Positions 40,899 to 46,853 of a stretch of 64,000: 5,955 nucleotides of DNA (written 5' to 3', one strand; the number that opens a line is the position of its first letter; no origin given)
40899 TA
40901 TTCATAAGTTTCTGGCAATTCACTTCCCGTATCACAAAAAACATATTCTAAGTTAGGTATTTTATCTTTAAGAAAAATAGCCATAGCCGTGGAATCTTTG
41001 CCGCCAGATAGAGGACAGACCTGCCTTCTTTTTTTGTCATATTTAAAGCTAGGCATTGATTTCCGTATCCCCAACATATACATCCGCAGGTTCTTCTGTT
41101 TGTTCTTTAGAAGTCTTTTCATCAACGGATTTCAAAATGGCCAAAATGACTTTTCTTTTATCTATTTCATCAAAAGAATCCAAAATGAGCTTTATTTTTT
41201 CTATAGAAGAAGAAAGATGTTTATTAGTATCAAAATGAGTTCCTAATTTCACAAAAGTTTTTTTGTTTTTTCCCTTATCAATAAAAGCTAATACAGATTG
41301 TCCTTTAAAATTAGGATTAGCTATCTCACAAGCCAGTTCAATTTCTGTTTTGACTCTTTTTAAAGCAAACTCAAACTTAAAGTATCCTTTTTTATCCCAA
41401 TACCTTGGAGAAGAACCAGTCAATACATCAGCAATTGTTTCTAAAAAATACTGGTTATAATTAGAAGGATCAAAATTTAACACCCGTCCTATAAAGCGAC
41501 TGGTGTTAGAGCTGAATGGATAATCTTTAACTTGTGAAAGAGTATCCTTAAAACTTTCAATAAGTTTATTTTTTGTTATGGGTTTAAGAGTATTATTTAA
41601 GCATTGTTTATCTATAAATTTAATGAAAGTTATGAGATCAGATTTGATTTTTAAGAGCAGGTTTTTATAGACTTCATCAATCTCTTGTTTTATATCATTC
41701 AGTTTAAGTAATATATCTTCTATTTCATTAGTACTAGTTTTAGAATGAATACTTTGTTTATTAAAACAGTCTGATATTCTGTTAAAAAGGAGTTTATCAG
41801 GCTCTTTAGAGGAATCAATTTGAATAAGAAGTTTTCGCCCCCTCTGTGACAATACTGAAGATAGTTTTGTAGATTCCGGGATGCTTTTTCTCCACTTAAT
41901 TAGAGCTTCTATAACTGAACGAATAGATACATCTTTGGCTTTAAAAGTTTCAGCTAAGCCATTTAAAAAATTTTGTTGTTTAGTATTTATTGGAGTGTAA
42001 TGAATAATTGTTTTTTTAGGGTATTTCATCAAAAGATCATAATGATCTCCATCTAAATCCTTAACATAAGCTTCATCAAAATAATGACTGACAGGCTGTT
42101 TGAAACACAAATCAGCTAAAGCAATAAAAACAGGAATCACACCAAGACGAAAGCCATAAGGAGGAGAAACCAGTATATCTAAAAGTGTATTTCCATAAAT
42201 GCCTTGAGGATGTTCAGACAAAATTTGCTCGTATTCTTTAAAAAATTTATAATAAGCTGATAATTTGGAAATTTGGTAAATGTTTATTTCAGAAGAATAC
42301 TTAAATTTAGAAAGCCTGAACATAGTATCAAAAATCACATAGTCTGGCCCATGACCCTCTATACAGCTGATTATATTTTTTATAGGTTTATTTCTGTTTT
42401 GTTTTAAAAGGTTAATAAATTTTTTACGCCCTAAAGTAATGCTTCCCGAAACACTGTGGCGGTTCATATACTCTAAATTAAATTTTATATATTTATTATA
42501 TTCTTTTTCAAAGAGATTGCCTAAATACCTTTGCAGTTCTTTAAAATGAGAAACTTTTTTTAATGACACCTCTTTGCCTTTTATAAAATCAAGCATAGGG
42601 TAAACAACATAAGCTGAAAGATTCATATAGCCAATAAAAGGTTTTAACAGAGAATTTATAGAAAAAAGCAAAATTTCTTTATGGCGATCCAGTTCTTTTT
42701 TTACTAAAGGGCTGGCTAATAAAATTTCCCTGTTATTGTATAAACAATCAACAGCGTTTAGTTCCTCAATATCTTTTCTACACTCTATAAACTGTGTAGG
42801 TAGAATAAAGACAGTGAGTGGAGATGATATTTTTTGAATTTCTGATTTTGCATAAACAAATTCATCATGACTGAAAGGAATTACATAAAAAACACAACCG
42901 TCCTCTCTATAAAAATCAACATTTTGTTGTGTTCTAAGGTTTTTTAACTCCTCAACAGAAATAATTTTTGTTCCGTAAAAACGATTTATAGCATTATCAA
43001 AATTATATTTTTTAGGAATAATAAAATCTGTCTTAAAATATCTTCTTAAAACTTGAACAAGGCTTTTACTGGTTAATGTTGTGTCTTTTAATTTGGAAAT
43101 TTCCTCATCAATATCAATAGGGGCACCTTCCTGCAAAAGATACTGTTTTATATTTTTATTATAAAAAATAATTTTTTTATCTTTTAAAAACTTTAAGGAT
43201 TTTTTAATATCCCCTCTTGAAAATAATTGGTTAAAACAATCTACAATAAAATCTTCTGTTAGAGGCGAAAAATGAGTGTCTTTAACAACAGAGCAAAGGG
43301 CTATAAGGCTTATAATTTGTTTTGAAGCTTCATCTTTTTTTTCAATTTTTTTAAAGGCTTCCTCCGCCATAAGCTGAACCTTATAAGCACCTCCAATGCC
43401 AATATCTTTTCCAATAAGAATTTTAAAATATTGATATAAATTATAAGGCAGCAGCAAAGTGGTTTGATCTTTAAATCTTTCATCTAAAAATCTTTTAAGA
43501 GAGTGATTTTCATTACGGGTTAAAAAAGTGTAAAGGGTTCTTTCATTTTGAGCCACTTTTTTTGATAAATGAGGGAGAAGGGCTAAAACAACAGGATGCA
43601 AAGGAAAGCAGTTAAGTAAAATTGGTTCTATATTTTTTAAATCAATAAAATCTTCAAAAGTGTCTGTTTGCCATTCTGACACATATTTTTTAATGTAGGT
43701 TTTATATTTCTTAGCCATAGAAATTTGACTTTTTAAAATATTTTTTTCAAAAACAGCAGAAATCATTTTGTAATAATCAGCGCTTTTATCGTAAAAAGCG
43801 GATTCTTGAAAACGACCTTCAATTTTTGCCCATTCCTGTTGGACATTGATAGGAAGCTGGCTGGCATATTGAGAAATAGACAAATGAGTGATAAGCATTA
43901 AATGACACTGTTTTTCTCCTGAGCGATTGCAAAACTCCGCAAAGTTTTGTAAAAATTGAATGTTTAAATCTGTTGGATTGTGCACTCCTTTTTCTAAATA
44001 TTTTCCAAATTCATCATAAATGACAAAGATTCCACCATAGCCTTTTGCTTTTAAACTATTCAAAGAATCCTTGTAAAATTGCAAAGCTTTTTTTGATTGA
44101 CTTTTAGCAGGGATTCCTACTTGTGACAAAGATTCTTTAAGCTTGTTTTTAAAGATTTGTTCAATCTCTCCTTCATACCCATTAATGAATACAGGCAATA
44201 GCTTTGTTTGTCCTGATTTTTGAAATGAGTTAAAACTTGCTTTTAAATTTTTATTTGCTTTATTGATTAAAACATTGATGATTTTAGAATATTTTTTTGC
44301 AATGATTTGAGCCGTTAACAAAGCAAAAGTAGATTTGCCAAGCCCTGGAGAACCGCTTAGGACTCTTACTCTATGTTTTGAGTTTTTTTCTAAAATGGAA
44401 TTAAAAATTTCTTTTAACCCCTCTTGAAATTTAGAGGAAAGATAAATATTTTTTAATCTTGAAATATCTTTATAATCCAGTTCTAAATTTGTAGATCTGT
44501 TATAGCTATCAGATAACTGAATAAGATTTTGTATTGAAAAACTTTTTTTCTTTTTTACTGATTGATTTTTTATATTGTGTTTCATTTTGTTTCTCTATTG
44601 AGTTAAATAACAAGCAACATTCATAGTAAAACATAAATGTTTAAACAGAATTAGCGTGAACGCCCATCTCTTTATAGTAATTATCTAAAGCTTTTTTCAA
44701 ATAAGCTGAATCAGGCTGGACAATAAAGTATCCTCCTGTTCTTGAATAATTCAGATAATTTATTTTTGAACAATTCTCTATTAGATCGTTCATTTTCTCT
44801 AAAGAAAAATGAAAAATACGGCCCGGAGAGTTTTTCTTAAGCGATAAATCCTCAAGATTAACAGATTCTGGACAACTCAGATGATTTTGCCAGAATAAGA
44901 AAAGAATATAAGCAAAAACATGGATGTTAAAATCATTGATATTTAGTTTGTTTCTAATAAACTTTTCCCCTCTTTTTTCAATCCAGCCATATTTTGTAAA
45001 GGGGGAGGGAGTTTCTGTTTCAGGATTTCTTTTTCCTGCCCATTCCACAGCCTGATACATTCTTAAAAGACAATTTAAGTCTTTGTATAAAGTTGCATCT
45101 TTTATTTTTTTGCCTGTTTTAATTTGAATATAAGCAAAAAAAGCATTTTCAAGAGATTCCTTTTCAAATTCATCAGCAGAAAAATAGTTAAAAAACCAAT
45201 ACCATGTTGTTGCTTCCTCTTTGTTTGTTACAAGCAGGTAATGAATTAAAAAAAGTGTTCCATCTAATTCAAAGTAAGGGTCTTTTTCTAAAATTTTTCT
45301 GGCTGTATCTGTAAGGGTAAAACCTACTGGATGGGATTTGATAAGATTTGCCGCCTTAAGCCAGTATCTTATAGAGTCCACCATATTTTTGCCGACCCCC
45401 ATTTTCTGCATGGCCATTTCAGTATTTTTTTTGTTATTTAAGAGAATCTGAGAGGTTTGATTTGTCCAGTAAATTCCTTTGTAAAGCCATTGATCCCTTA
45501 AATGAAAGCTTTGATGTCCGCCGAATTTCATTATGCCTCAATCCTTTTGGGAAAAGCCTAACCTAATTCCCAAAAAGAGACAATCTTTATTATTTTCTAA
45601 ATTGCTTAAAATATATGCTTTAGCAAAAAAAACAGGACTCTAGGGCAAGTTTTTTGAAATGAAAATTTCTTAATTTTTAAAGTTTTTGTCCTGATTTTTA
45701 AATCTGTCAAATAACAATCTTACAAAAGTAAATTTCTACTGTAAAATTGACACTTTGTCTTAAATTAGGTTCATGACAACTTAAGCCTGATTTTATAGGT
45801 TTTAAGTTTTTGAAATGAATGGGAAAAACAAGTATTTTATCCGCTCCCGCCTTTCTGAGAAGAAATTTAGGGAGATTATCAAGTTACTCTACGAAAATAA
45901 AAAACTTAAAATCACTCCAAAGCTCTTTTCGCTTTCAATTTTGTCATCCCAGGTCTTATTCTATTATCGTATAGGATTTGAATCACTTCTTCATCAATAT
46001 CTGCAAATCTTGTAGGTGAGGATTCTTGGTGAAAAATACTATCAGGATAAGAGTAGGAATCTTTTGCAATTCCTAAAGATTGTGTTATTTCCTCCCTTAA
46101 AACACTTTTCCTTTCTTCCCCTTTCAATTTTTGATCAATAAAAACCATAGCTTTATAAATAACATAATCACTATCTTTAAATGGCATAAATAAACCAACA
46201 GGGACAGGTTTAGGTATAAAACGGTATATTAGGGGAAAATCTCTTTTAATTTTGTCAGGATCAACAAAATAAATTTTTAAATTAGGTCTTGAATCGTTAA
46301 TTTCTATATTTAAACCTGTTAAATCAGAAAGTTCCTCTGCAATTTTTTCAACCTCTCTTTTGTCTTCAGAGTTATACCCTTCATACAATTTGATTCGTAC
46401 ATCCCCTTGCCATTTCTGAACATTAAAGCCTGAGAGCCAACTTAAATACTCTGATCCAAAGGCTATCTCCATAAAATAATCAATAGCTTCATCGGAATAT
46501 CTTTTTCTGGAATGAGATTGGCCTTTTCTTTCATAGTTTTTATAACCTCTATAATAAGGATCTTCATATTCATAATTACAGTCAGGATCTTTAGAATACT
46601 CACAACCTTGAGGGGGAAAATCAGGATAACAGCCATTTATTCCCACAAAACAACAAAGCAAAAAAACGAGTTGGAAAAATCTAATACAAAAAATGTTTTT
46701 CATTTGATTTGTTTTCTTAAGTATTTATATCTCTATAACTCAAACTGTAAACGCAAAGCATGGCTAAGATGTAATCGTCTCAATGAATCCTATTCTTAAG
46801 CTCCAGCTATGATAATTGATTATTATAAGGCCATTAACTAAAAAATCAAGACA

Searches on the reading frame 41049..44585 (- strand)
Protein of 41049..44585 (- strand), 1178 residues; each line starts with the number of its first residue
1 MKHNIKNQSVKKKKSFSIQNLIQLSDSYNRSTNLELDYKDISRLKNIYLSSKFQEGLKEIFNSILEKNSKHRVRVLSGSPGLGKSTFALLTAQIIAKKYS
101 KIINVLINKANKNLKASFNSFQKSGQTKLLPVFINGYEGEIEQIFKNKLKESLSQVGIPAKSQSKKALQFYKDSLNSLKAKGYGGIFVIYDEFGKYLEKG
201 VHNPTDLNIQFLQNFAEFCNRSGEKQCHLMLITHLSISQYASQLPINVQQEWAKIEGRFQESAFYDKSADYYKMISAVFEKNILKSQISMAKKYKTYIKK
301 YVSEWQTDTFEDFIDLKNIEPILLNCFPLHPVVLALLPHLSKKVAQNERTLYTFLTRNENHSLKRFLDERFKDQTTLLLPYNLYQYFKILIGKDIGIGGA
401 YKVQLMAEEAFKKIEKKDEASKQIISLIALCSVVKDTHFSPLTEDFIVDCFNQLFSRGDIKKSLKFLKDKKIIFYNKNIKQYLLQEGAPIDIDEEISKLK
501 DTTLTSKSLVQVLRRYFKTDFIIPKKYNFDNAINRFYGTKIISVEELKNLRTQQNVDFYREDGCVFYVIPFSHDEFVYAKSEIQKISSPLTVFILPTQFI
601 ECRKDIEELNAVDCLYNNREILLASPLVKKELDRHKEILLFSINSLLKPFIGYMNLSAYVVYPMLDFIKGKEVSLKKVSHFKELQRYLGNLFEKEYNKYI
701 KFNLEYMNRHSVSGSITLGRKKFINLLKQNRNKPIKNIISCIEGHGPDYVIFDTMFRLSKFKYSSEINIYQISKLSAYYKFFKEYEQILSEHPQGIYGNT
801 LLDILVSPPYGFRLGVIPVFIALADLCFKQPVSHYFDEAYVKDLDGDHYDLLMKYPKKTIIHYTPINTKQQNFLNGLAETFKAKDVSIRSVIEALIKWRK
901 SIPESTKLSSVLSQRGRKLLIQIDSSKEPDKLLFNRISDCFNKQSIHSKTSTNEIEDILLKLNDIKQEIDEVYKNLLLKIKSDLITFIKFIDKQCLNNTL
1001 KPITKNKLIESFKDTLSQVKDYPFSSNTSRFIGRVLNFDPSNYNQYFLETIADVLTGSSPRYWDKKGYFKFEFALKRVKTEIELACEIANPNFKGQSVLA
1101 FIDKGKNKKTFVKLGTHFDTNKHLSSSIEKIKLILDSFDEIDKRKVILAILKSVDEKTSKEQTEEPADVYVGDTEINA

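Call 23: search_protein_families(library=padloc, proteins=[window:41049-44585:-], max_evalue=0.001)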
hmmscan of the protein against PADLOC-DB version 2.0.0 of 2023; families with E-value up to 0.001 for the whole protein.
window:41049-44585:- (1178 aa): 15 families
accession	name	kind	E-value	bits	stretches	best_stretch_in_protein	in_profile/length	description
PDLC02779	SspC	-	1.5e-130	434.9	1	26-1082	3-1048/1054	SspC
PDLC02781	SspC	-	6.5e-106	353.3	1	30-1115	2-1089/1104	SspC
PDLC02780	SspC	-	4.2e-98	327.6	1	19-1066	2-1004/1045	SspC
PDLC02775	SspC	-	9e-96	319.7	1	17-1082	2-1056/1064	SspC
PDLC02778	SspC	-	1.5e-94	315.6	1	28-1078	1-1040/1053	SspC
PDLC02776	SspC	-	7e-63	210.8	1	60-1059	19-962/1039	SspC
PDLC02774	SspC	-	3e-60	202.1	1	29-1077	2-1018/1065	SspC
PDLC02770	SspC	-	8.1e-49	164.6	1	27-1021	5-995/1047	SspC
PDLC02777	SspC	-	7.3e-45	151.5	1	30-950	2-928/1097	SspC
PDLC02773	SspC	-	9.2e-45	151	1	186-984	151-925/1011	SspC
PDLC02478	BrxC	-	8.2e-42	140.9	1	169-938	169-928/1108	BrxC-PglY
PDLC02772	SspC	-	4.3e-30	102.4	1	55-988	37-998/1123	SspC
PDLC02771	SspC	-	6.3e-19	65.7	1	30-369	1-380/828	SspC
PDLC02475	BrxC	-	0.00023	17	1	178-388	239-434/937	BrxC-PglY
PDLC02480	BrxC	-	0.0008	14.8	0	176-410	233-448/1389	BrxC-PglY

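Call 24: search_protein_families(library=pfam, proteins=[window:41049-44585:-], max_evalue=0.001)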
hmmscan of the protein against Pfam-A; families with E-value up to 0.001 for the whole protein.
window:41049-44585:- (1178 aa): 1 family
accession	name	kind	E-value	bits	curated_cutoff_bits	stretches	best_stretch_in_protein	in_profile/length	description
PF24883.2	NPHP3_N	-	0.00043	21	24.8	0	60-119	11-69/164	Nephrocystin 3, N-terminal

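Call 47: search_protein_families(library=ncbifam, proteins=[window:41049-44585:-], max_evalue=0.001)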
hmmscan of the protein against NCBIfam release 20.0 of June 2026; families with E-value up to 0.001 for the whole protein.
window:41049-44585:- (1178 aa): 0 families

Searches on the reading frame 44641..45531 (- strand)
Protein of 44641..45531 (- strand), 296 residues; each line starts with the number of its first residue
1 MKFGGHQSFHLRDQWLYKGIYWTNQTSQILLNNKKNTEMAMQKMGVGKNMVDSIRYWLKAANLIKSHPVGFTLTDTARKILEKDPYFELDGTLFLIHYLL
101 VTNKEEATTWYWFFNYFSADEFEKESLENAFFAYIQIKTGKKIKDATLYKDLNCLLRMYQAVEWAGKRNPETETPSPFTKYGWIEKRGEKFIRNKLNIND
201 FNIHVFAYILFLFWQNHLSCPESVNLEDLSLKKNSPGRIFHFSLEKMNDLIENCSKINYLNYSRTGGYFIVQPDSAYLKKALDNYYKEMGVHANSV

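Call 23: search_protein_families(library=padloc, proteins=[window:44641-45531:-], max_evalue=0.001)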
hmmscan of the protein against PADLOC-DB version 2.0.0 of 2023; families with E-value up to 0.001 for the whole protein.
window:44641-45531:- (296 aa): 10 families
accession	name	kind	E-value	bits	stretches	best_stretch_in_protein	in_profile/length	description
PDLC02769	SspB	-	1.2e-63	213.2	1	1-258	1-262/282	SspB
PDLC02768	SspB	-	5.6e-57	191.3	1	2-286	2-295/295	SspB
PDLC02766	SspB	-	3.9e-50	168.8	1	1-265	1-274/285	SspB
PDLC02762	SspB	-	7.1e-43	145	1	1-255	1-257/293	SspB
PDLC02760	SspB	-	9.3e-40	134.9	1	1-267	2-264/269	SspB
PDLC02765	SspB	-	2.5e-32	111.1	1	2-258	3-268/292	SspB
PDLC02764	SspB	-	4.2e-25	86.6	1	3-256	1-251/276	SspB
PDLC02763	SspB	-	1.9e-22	78.3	1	2-162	6-159/279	SspB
PDLC02767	SspB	-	3.2e-19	67.7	1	2-251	7-272/295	SspB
PDLC02761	SspB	-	2.7e-10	38.1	1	3-67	1-66/340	SspB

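Call 24: search_protein_families(library=pfam, proteins=[window:44641-45531:-], max_evalue=0.001)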
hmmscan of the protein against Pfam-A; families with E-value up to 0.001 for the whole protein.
window:44641-45531:- (296 aa): 1 family
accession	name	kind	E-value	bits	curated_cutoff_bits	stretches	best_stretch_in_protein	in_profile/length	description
PF13182.11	DUF4007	-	1.5e-67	228.2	27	1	3-286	1-288/288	Protein of unknown function (DUF4007)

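Call 47: search_protein_families(library=ncbifam, proteins=[window:44641-45531:-], max_evalue=0.001)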
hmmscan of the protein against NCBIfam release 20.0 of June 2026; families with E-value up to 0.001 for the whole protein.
window:44641-45531:- (296 aa): 0 families

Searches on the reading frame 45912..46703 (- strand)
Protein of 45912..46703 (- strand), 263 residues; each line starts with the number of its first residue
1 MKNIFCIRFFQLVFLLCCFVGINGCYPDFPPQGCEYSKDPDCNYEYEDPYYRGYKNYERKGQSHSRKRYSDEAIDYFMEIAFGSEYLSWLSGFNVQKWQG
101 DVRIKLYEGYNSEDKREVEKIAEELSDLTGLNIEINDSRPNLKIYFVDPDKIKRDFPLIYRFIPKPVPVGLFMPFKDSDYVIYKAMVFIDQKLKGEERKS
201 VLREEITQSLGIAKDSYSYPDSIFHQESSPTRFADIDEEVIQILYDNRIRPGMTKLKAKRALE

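Call 23: search_protein_families(library=padloc, proteins=[window:45912-46703:-], max_evalue=0.001)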
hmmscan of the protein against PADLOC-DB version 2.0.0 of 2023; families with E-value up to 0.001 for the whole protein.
window:45912-46703:- (263 aa): 0 families

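Call 24: search_protein_families(library=pfam, proteins=[window:45912-46703:-], max_evalue=0.001)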
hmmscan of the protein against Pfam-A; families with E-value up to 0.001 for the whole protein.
window:45912-46703:- (263 aa): 1 family
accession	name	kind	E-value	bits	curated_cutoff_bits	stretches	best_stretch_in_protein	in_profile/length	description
PF11150.13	DUF2927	-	3.5e-35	122.4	26.2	1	72-262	3-204/206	Protein of unknown function (DUF2927)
